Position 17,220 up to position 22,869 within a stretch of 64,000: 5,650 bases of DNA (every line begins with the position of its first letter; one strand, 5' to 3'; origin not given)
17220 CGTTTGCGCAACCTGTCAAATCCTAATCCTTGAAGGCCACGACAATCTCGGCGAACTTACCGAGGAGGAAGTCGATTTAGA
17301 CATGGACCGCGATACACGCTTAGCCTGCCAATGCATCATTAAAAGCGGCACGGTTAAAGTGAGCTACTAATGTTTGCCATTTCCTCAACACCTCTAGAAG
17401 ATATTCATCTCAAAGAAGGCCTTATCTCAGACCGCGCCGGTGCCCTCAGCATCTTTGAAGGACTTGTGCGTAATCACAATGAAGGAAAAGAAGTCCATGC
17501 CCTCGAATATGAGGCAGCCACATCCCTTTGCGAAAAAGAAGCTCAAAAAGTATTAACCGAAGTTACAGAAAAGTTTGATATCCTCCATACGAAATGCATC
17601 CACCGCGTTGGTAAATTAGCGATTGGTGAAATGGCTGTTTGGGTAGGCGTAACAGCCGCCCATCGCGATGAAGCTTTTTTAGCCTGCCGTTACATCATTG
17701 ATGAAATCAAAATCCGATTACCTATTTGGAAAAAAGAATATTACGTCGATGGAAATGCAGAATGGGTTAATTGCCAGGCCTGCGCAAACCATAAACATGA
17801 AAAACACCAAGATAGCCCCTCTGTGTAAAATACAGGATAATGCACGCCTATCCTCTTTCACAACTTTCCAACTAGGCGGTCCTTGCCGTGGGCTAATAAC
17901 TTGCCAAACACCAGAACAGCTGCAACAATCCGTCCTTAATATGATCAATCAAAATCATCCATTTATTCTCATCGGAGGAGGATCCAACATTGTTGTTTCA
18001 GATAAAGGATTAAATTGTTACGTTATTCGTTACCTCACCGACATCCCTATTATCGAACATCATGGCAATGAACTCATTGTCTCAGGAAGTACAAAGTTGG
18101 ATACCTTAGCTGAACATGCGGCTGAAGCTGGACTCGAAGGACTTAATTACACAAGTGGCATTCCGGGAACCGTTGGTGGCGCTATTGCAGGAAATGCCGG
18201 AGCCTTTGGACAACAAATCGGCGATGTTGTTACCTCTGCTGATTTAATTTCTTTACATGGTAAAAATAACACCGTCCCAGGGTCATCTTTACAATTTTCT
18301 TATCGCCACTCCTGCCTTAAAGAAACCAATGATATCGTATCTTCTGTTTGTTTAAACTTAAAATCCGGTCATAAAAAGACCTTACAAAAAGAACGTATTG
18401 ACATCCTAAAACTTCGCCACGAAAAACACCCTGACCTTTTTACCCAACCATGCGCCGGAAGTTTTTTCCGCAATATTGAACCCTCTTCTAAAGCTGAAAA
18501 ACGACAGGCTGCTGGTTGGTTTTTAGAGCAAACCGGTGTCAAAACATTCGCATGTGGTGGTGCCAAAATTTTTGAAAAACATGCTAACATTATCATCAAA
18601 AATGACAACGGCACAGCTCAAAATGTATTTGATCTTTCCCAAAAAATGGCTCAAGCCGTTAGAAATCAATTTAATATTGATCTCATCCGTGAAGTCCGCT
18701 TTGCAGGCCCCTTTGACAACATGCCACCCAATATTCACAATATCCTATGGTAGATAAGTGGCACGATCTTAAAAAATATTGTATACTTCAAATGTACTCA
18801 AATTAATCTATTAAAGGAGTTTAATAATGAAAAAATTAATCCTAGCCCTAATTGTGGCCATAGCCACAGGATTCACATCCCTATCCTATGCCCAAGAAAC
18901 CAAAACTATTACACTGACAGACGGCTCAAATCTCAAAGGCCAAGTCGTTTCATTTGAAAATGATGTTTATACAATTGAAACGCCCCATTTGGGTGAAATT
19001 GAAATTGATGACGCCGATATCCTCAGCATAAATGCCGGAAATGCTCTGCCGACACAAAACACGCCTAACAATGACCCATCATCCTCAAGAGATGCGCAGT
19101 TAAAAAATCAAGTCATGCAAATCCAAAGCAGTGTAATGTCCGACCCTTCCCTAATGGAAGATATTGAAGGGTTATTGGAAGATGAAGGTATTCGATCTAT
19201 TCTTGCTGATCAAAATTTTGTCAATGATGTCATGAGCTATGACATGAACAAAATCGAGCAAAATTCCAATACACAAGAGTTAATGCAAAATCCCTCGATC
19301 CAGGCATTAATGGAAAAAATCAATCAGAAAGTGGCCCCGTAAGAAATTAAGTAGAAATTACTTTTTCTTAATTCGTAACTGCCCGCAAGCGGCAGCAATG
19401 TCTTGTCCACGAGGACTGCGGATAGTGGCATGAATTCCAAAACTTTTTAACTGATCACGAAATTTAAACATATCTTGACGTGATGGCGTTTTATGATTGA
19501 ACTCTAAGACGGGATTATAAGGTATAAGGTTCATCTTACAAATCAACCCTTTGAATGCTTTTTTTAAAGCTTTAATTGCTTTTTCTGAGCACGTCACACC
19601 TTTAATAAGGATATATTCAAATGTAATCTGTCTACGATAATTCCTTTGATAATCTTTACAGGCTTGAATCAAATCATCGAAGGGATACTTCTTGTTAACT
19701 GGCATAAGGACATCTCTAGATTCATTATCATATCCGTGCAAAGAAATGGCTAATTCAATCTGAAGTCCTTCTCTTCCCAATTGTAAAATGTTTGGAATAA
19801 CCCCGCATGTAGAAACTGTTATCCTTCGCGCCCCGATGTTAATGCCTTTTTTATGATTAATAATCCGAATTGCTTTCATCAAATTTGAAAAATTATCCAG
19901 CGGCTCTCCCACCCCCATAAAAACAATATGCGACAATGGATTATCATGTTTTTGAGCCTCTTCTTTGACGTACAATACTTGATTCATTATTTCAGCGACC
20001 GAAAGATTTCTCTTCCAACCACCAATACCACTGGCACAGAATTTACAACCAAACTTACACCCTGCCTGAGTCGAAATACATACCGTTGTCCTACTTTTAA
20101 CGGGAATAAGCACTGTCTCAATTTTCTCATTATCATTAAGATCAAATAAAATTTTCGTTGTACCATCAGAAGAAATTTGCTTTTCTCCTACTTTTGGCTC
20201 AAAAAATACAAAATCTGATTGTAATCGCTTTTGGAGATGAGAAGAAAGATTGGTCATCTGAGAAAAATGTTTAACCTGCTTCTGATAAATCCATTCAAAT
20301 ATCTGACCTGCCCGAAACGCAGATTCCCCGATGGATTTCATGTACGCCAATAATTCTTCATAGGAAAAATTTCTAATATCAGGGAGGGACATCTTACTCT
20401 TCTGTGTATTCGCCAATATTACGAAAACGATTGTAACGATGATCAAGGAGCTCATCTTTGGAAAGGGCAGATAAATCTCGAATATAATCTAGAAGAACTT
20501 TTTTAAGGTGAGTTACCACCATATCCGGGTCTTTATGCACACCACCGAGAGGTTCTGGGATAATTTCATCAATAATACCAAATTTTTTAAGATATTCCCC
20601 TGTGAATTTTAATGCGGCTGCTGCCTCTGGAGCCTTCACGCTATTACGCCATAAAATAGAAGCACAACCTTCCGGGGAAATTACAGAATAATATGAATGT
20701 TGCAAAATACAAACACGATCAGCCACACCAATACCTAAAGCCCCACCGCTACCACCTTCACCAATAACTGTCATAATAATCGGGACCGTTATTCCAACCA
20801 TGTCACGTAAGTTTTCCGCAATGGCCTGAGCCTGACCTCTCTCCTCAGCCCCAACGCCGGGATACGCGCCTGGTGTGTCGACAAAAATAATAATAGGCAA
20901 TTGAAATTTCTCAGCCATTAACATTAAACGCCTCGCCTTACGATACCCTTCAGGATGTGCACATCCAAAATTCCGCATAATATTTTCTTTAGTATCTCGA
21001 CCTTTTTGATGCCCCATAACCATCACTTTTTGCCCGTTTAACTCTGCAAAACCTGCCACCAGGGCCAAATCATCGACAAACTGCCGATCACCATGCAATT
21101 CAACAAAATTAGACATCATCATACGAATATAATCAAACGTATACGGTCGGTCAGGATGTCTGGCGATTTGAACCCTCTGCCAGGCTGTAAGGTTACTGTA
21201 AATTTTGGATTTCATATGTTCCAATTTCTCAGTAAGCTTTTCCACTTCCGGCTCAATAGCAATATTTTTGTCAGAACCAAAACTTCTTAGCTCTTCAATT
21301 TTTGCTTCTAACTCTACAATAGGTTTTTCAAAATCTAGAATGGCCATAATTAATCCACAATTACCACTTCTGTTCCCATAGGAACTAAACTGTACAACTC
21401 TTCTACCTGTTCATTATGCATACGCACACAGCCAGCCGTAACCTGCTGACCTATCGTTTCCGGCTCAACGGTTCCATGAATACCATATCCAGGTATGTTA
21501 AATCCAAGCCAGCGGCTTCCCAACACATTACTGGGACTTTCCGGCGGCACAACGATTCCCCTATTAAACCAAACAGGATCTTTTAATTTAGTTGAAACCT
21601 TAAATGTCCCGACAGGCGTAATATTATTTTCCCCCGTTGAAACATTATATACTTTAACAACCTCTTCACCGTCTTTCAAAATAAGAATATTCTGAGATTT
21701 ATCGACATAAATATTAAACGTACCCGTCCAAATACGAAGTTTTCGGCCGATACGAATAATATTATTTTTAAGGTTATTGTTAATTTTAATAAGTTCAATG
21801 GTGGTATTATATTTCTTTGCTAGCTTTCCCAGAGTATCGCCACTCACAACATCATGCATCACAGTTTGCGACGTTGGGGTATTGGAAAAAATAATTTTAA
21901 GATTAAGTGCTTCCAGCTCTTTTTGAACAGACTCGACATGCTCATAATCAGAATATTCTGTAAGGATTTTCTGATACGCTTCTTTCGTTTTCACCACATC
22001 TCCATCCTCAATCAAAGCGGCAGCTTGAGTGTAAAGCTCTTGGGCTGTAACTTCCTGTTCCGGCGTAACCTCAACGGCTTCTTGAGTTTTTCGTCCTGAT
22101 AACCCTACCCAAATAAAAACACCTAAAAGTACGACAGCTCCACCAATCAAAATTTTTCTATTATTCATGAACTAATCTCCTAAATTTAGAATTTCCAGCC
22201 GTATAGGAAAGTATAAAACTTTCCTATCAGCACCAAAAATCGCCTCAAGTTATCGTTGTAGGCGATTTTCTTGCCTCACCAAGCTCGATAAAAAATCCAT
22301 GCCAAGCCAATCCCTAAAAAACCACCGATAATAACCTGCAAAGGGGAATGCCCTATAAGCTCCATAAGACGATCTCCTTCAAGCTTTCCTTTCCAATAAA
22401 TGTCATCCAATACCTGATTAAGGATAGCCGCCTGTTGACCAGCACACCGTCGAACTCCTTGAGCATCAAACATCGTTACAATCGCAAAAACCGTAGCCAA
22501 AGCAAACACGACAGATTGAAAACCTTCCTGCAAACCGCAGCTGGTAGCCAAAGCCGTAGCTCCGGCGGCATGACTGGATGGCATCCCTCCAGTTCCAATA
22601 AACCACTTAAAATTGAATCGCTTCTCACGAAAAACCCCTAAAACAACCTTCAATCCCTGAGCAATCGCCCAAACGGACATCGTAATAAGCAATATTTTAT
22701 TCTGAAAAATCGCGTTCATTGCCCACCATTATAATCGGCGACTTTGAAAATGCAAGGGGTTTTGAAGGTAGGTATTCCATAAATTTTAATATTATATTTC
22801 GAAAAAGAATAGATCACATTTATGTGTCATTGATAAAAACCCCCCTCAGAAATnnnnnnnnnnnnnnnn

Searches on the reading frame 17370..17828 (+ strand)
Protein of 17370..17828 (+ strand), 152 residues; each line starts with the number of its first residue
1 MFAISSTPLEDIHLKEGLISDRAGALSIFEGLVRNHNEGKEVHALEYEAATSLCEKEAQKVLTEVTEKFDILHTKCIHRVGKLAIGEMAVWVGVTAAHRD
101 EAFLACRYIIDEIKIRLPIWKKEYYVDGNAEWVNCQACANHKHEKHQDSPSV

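Call 44: search_protein_families(library=pfam, proteins=[window:17370-17828:+], max_evalue=0.00001)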
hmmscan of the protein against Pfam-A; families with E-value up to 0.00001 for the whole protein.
window:17370-17828:+ (152 aa): 1 family
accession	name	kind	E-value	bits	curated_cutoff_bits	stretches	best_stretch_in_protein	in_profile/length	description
PF02391.22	MoaE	-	1.3e-33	116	23.4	1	18-114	15-112/114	MoaE protein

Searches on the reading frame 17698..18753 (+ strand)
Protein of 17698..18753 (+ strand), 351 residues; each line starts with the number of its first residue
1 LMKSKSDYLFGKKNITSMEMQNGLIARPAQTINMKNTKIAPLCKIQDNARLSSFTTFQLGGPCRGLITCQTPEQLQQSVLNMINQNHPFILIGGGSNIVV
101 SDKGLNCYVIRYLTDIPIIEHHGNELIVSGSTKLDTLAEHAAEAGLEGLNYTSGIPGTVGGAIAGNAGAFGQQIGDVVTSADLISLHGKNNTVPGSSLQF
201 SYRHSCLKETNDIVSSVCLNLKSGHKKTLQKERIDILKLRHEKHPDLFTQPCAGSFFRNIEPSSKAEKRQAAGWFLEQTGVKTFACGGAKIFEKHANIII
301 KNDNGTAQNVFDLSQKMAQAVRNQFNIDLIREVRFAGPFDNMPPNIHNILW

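Call 44: search_protein_families(library=pfam, proteins=[window:17698-18753:+], max_evalue=0.00001)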
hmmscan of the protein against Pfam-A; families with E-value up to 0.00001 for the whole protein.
window:17698-18753:+ (351 aa): 2 families
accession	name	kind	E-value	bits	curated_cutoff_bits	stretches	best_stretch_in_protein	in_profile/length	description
PF02873.21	MurB_C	-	1.8e-21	76.6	27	1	231-335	4-98/99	UDP-N-acetylenolpyruvoylglucosamine reductase, C-terminal domain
PF01565.28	FAD_binding_4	-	7e-15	55.4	26.4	1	65-188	3-133/139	FAD binding domain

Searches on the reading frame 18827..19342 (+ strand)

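Call 44: search_protein_families(library=pfam, proteins=[window:18827-19342:+], max_evalue=0.00001)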
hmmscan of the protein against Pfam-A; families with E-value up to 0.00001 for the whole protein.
window:18827-19342:+ (171 aa): 0 families

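Call 56: search_protein_families(library=pfam, proteins=[window:18827-19342:+], max_evalue=0.01)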
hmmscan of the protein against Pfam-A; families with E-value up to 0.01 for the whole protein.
window:18827-19342:+ (171 aa): 1 family
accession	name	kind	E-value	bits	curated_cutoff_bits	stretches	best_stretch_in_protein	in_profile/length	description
PF17830.6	STI1-HOP_DP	-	4.4e-05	23.7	29.1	1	140-167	5-32/55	STI1/HOP, DP domain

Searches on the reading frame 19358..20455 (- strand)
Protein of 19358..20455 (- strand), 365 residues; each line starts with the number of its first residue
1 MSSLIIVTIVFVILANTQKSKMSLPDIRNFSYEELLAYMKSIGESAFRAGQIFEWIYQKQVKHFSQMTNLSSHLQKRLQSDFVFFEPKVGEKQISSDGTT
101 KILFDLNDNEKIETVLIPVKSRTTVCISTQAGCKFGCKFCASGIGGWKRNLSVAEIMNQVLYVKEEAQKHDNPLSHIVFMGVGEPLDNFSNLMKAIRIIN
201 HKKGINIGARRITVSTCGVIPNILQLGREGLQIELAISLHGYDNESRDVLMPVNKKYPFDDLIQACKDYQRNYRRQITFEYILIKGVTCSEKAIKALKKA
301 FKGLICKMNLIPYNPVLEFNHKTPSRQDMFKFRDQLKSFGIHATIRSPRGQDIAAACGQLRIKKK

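Call 44: search_protein_families(library=pfam, proteins=[window:19358-20455:-], max_evalue=0.00001)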
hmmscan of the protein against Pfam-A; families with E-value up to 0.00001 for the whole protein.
window:19358-20455:- (365 aa): 2 families
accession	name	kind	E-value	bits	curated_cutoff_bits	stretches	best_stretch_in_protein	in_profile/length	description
PF04055.27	Radical_SAM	-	2.5e-19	70.5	29.5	1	127-289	1-156/166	Radical SAM superfamily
PF21016.3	RlmN_N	-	2.5e-18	66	24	1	27-81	3-57/60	Ribosomal RNA large subunit methyltransferase N-terminal domain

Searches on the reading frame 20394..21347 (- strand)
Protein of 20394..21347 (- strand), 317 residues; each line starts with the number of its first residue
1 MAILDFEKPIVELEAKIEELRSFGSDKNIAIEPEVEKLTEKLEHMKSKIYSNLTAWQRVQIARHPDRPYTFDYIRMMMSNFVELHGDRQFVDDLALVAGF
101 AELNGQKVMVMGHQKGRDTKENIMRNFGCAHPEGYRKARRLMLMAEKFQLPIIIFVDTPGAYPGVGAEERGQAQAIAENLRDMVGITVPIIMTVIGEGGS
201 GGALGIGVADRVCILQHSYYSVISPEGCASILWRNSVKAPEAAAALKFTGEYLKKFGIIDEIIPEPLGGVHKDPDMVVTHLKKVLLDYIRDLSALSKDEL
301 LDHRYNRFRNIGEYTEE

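Call 44: search_protein_families(library=pfam, proteins=[window:20394-21347:-], max_evalue=0.00001)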
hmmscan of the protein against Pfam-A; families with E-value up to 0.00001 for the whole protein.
window:20394-21347:- (317 aa): 2 families
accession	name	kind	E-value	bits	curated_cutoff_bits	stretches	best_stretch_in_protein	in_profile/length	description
PF03255.19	ACCA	-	3.8e-146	486.6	23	1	4-312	2-310/310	Acetyl co-enzyme A carboxylase carboxyltransferase-like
PF01039.27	Carboxyl_trans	-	1.1e-19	70.9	22.3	1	96-242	284-426/493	Carboxyl transferase domain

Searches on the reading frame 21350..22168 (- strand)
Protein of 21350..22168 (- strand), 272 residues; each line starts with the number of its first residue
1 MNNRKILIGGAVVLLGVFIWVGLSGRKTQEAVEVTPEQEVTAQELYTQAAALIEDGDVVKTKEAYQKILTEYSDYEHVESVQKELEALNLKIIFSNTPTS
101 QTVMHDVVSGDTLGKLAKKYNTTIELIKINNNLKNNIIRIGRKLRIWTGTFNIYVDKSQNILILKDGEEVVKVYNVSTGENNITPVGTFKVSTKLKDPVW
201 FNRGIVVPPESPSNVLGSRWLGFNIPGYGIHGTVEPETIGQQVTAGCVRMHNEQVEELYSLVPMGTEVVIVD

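Call 44: search_protein_families(library=pfam, proteins=[window:21350-22168:-], max_evalue=0.00001)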
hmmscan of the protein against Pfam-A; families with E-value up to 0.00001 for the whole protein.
window:21350-22168:- (272 aa): 2 families
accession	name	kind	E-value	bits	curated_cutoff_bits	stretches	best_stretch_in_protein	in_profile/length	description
PF03734.19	YkuD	-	5.6e-23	82.6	23.4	1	153-270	4-146/146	L,D-transpeptidase catalytic domain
PF01476.26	LysM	-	8e-11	42.2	20.9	1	105-147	1-43/43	LysM domain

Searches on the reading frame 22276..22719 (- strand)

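Call 44: search_protein_families(library=pfam, proteins=[window:22276-22719:-], max_evalue=0.00001)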
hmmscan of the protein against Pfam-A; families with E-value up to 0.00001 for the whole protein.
window:22276-22719:- (147 aa): 1 family
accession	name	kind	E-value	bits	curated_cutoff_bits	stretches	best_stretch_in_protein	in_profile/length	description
PF02681.20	DUF212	-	9.6e-45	152.3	26.5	1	5-137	1-124/126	Divergent PAP2 family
